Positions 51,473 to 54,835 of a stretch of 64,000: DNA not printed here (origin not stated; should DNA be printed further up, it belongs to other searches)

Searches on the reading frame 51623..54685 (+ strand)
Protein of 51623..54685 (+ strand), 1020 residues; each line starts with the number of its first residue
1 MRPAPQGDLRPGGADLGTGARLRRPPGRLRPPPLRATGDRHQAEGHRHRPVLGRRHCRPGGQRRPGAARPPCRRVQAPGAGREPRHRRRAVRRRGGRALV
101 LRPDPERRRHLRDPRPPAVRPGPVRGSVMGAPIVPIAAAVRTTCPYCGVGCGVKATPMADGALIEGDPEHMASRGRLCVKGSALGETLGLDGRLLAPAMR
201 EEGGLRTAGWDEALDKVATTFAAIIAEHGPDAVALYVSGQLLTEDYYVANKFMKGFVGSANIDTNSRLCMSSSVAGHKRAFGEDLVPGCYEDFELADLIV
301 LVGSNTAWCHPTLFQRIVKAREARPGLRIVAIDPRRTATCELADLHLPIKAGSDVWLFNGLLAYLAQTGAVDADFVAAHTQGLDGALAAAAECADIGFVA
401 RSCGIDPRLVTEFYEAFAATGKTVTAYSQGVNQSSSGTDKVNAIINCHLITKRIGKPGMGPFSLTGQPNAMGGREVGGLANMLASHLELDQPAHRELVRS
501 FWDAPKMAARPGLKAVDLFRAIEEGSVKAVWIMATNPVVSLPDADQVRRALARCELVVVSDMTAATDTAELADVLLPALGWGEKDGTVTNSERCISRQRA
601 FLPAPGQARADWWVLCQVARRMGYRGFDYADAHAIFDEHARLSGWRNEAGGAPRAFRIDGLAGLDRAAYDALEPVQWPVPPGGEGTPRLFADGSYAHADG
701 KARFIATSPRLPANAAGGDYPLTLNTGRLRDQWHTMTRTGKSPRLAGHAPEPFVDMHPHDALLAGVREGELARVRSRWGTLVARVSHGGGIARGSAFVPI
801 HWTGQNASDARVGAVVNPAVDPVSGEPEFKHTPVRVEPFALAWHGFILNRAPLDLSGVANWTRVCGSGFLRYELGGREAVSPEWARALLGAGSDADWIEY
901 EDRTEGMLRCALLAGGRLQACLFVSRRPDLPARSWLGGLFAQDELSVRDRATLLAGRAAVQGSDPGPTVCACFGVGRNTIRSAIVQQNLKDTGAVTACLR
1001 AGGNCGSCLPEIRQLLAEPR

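Call 41: search_protein_families(library=pfam, proteins=[window:51623-54685:+], max_evalue=0.00001)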
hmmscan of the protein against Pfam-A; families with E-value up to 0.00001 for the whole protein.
window:51623-54685:+ (1020 aa): 4 families
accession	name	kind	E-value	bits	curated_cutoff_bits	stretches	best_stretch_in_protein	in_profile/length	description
PF00384.28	Molybdopterin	-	5.3e-74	249.8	24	1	193-620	1-352/353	Molybdopterin oxidoreductase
PF01568.27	Molydop_binding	-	1.8e-28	99.2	26.8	1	722-833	1-110/110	Molydopterin dinucleotide binding domain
PF04324.20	Fer2_BFD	-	7.1e-15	55.5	26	1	968-1018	1-50/50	BFD-like [2Fe-2S] binding domain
PF04879.21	Molybdop_Fe4S4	-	1.7e-13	50.8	22.7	1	139-186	3-51/55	Molybdopterin oxidoreductase Fe4S4 domain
